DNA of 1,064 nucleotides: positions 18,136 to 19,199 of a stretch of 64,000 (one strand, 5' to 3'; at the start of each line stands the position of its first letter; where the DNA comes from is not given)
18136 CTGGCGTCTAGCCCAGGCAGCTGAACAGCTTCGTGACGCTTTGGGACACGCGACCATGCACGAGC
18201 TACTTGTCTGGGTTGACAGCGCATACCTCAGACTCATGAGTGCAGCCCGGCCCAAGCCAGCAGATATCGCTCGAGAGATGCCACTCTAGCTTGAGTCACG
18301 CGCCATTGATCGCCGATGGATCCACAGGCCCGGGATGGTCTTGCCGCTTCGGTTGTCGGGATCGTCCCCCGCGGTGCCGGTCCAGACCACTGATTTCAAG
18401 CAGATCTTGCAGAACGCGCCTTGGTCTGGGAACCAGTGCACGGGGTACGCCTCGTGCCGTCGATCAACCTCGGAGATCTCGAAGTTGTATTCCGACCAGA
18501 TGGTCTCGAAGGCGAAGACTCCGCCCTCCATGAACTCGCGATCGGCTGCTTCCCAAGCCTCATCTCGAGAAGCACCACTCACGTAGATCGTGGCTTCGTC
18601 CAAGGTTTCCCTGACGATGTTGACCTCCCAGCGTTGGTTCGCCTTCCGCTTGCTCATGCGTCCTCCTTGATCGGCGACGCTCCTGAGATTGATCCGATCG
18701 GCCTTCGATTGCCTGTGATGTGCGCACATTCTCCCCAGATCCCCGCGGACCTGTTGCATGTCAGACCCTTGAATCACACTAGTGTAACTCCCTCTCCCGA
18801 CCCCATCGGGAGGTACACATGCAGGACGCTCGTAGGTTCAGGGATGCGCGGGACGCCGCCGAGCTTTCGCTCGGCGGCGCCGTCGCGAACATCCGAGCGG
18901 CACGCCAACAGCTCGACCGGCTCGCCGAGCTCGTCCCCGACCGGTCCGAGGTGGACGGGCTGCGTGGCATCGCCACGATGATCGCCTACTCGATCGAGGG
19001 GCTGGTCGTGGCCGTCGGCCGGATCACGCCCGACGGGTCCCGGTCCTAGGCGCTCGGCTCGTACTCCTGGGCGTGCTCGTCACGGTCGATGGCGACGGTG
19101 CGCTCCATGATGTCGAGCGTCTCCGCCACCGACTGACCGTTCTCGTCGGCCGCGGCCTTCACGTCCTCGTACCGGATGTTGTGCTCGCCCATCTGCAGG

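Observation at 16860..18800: Low-GC islet carrying an MspJI-like modification-dependent (Type IV) restriction endonuclease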

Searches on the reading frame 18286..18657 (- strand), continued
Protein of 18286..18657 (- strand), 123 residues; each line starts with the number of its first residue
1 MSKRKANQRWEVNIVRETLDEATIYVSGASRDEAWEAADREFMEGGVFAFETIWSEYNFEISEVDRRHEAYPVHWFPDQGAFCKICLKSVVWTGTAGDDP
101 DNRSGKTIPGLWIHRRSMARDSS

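Call 65: search_protein_representatives(alignment_id=A2)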
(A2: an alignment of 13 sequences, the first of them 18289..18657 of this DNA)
Query: 13 sequences, 119 profile positions. Proteins with E-value up to 0.001 (for the whole library): 30; up to 1e-10: 15; up to 1e-30: 3. The best 30 are listed.
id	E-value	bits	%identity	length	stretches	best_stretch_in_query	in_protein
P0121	1.5e-63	228.5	-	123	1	1-117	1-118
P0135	3.1e-41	156.5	-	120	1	1-115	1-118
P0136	1.7e-33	131.5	-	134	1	1-115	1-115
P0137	1.4e-30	122.1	-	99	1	1-76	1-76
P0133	1.7e-29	118.6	-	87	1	1-84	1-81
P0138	9.9e-27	109.7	-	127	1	3-117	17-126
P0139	4.6e-26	107.5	-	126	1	3-115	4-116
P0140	3.2e-22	95.1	-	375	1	1-114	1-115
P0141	8.6e-16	74.4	-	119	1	8-116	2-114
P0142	8.8e-16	74.3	-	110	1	7-116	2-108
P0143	2.5e-15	72.8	-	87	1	47-117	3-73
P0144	7.5e-15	71.3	-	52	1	1-52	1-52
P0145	6.1e-14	68.4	-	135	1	5-108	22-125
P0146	4.2e-12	62.5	-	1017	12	72-111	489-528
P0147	3.9e-11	59.3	-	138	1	1-74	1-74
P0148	4.0e-10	56.1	-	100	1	8-115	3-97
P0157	4.4e-06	43.0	-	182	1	11-115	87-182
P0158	1.5e-04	38.1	-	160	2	7-93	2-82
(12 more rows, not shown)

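Call 67: search_protein_families(library=pfam, proteins=[P0140, P0146, P0157, P0158, P0145, P0141], max_evalue=0.1)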
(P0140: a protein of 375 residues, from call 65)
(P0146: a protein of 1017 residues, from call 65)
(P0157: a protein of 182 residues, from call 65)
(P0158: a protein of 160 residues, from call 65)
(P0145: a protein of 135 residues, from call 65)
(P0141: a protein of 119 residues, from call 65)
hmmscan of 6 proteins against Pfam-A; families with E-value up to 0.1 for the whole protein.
P0140 (375 aa): 0 families

P0146 (1017 aa): 7 families
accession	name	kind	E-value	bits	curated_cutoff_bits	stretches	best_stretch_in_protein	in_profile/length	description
PF19069.5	DUF5765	-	4.1e-21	75.4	25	0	106-126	16-36/91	Family of unknown function (DUF5765)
PF23237.1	HYR_4C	-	2.5e-11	44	27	0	161-207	25-70/73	HYR-like domain with 4 cysteines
PF17288.8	Terminase_3C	-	1.3e-09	39.1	26.7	0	584-611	101-128/155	Terminase RNAseH like domain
PF13750.12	Big_3_3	-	1.5e-09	38.1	27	0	110-137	21-48/157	Bacterial Ig-like domain (group 3)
PF14343.11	PrcB_C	-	8.7e-06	26.3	24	0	969-990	27-48/56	PrcB C-terminal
PF03855.18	M-factor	-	5.3e-05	23.7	25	0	21-48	2-29/43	M-factor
PF07016.16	CRAM_rpt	-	0.00015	21.8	19.8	0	18-25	6-13/22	Cysteine-rich acidic integral membrane protein precursor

P0157 (182 aa): 2 families
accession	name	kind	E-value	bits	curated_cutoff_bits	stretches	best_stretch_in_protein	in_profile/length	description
PF13473.12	Cupredoxin_1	-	0.037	14.5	27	1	65-116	25-76/104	Cupredoxin-like domain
PF23621.1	BP74_N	-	0.061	13.6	27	1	92-159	35-102/114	BP74 N-terminal domain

P0158 (160 aa): 0 families

P0145 (135 aa): 0 families

P0141 (119 aa): 1 family
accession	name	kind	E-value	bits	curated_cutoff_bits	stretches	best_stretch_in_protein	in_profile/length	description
PF10013.15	DUF2256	-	0.075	13.6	25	0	75-89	5-19/40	Uncharacterized protein conserved in bacteria (DUF2256)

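Call 70: find_encoding_contigs(protein=P0140, flank=8000, max_places=3)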
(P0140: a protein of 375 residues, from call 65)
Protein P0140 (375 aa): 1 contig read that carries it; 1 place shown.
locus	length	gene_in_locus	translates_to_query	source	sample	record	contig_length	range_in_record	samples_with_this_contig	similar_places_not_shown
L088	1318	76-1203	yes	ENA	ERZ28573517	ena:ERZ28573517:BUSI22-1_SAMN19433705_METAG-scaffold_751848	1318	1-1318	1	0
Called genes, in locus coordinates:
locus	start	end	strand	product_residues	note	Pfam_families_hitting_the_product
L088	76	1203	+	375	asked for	-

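Call 71: find_encoding_contigs(protein=P0141, flank=6000, max_places=3)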
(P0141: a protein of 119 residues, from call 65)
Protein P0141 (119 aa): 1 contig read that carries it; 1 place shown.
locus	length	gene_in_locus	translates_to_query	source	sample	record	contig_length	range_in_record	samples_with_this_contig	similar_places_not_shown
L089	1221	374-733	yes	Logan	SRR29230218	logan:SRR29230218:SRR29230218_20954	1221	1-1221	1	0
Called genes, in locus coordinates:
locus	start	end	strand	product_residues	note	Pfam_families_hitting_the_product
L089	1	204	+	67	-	?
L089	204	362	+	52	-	-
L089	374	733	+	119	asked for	-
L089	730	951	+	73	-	-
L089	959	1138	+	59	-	-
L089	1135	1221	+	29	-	?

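Call 72: find_encoding_contigs(protein=P0148, flank=6000, max_places=3)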
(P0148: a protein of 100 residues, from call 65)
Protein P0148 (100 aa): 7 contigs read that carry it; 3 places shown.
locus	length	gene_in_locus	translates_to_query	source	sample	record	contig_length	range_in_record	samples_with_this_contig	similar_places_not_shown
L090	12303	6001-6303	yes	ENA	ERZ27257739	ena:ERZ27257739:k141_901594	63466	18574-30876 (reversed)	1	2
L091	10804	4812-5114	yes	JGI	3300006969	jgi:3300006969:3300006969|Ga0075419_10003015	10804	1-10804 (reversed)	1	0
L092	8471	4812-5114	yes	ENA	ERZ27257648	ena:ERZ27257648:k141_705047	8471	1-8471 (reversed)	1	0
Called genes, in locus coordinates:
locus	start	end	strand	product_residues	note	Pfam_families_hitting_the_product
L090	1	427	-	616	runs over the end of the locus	-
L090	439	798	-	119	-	-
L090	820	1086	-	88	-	-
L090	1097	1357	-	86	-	-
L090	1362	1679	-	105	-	-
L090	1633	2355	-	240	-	-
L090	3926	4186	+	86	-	-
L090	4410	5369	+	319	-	PF26096:DUF8033 (faint)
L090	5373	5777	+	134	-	-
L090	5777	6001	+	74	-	-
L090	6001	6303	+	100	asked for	-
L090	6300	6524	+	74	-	-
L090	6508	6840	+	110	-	-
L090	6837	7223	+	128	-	PF26948:DUF8296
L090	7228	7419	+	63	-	-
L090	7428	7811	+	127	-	-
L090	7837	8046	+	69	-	-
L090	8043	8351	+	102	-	-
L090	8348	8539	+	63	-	-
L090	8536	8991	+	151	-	-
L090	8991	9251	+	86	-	-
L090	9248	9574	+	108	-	PF02810:SEC-C (weak)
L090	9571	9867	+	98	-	-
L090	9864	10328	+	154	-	-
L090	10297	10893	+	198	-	-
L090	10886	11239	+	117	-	-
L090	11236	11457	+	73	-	-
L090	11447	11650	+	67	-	-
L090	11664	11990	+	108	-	-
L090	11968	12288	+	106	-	-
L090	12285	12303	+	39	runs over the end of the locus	-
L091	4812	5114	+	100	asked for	-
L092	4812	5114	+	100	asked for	-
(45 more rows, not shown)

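Call 73: find_encoding_contigs(protein=P0138, flank=6000, max_places=3)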
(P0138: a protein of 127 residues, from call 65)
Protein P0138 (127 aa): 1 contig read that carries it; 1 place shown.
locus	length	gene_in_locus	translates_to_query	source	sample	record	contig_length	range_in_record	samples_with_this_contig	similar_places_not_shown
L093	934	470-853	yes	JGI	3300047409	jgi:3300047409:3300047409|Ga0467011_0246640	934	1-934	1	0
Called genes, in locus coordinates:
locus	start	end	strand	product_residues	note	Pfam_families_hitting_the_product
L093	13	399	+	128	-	PF01741:MscL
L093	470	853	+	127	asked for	-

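Call 74: search_dna_similar(query=P0148, collection=phages, mode=protein, max_evalue=0.001, max_rows=15)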
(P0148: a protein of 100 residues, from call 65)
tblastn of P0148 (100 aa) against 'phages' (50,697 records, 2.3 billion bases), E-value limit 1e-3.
No match.

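Call 75: search_dna_similar(query=window:18289-18657:-, collection=phages, mode=protein, max_evalue=0.01, max_rows=15)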
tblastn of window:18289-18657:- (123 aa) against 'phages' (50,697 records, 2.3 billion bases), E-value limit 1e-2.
No match.

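Call 76: search_protein_families(library=phrogs, proteins=[L090:4410-5369:+, L090:1633-2355:-, L090:9864-10328:+, L090:10297-10893:+, L090:8536-8991:+, L090:6837-7223:+, L090:5373-5777:+, L090:7428-7811:+, L090:439-798:-, L090:9248-9574:+], max_evalue=0.001)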
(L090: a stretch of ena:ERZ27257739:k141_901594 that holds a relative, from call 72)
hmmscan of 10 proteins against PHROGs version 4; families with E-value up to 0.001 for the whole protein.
L090:4410-5369:+ (319 aa): 2 families
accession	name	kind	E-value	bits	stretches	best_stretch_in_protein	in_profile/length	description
phrog_7247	-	unknown function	1.7e-44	153.5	1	1-318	1-346/365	-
phrog_5643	-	unknown function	0.0009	19.9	0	33-73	19-55/79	-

L090:1633-2355:- (240 aa): 1 family
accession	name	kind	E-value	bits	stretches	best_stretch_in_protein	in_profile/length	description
phrog_1687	-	transcription regulation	0.00084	20.4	0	5-66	61-122/162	MarR family transcrition regulator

L090:9864-10328:+ (154 aa): 0 families

L090:10297-10893:+ (198 aa): 0 families

L090:8536-8991:+ (151 aa): 0 families

L090:6837-7223:+ (128 aa): 1 family
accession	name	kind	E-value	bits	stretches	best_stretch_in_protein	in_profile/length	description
phrog_18067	-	unknown function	1.3e-16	62.1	1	8-117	6-127/129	-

L090:5373-5777:+ (134 aa): 0 families

L090:7428-7811:+ (127 aa): 1 family
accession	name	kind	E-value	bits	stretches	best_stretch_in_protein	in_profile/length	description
phrog_572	-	unknown function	2.4e-21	77.1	1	14-124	6-122/127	-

L090:439-798:- (119 aa): 0 families

L090:9248-9574:+ (108 aa): 1 family
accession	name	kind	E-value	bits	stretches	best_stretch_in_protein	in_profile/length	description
phrog_24700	-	unknown function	0.00018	22.7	1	86-104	201-219/221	-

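Call 80: search_solved_structures(query=A2, max_evalue=10)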
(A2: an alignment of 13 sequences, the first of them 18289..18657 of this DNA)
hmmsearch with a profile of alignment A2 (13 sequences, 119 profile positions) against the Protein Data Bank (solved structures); distinct sequences matched with E-value up to 10: 3.
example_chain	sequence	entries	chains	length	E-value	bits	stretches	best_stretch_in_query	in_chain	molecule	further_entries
4mjv_A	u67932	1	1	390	1.1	12.7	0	10-51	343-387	Neuraminidase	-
4mju_A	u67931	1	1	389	1.1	12.7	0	10-51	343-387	Neuraminidase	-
4d8s_A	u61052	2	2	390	1.1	12.7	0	10-51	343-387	Neuraminidase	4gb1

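Call 81: fold_search(model_id=the predicted structure, library=viral)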
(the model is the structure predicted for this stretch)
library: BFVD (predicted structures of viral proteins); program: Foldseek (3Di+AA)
matches with E <= 10: 1122; with E <= 0.001: 0
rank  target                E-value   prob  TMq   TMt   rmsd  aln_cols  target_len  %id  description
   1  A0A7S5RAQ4            1.1e-01  0.96  0.30  0.48   5.2        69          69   20  (no name in the UniProt tables at hand)
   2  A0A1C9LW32            1.7e-01  0.94  0.34  0.39   8.2        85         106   15  (no name in the UniProt tables at hand)
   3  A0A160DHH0            1.8e-01  0.99  0.38  0.54   3.8        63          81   24  Uncharacterized protein [Gordonia phage Kampe]
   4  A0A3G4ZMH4            1.8e-01  0.18  0.25  0.13  18.0       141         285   15  Uncharacterized protein [Terrestrivirus sp.]
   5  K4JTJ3                2.0e-01  0.82  0.28  0.49   5.8        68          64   15  Uncharacterized protein [Caulobacter phage phiCbK]
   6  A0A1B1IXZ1            2.1e-01  0.87  0.29  0.51   4.9        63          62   22  Uncharacterized protein [Phage MedPE-SWcel-C56]
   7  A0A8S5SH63            2.2e-01  0.99  0.38  0.65   2.1        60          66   12  Uncharacterized protein [Siphoviridae sp. ctBCr48]
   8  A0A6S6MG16            2.6e-01  0.98  0.35  0.60   2.7        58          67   16  (no name in the UniProt tables at hand)
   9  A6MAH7                2.6e-01  0.96  0.34  0.61   4.7        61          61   13  Gp112 [Lactococcus phage KSY1]
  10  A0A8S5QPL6            2.8e-01  0.99  0.37  0.74   2.9        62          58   14  Uncharacterized protein [Siphoviridae sp. ctgBD49]
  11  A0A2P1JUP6            2.8e-01  0.97  0.36  0.67   2.6        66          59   17  Uncharacterized protein [Bacillus phage Anath]
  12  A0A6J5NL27            2.8e-01  0.87  0.29  0.44   5.9        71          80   17  Uncharacterized protein [uncultured Caudovirales phage]
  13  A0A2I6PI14            3.0e-01  0.95  0.33  0.26   4.1        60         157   12  Portal protein [Pseudomonas phage PMBT3]
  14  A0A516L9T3            3.0e-01  0.84  0.28  0.40   3.8        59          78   10  (no name in the UniProt tables at hand)
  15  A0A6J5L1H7            3.2e-01  0.72  0.27  0.51   5.7        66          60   15  Uncharacterized protein [uncultured Caudovirales phage]
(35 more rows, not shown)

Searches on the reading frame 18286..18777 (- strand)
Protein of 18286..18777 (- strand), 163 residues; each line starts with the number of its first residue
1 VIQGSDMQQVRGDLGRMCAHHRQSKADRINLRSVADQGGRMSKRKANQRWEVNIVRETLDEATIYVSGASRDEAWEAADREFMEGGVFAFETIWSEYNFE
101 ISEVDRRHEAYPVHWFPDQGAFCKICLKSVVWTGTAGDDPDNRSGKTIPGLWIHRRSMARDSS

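Call 3: search_protein_families(library=pfam, proteins=[window:18286-18777:-], max_evalue=1)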
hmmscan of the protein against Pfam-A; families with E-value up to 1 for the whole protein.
window:18286-18777:- (163 aa): 0 families

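Call 4: search_protein_families(library=ncbifam, proteins=[window:18286-18777:-], max_evalue=1)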
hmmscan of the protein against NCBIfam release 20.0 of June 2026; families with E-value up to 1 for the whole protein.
window:18286-18777:- (163 aa): 1 family
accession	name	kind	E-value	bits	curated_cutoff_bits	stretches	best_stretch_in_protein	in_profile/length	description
NF009392.0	PRK12751.1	equivalog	0.11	12.6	238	1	3-58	70-125/162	periplasmic stress adaptor protein CpxP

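Call 5: search_protein_families(library=padloc, proteins=[window:18286-18777:-], max_evalue=1)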
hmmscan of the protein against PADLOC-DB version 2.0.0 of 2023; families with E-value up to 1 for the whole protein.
window:18286-18777:- (163 aa): 0 families

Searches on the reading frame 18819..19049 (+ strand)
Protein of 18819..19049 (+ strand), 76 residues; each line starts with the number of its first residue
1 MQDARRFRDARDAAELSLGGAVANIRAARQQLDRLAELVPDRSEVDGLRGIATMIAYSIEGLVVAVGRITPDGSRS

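Call 18: search_protein_families(library=pfam, proteins=[window:18819-19049:+], max_evalue=0.1)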
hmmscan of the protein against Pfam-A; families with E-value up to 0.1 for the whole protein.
window:18819-19049:+ (76 aa): 0 families

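Call 44: search_protein_families(library=phrogs, proteins=[window:18819-19049:+], max_evalue=0.1)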
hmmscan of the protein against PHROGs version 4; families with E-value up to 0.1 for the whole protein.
window:18819-19049:+ (76 aa): 2 families
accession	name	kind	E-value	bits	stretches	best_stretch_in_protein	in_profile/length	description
phrog_10117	-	unknown function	0.034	15.7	1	2-71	5-72/94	-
phrog_34191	-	unknown function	0.081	13.9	1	19-60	40-81/107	-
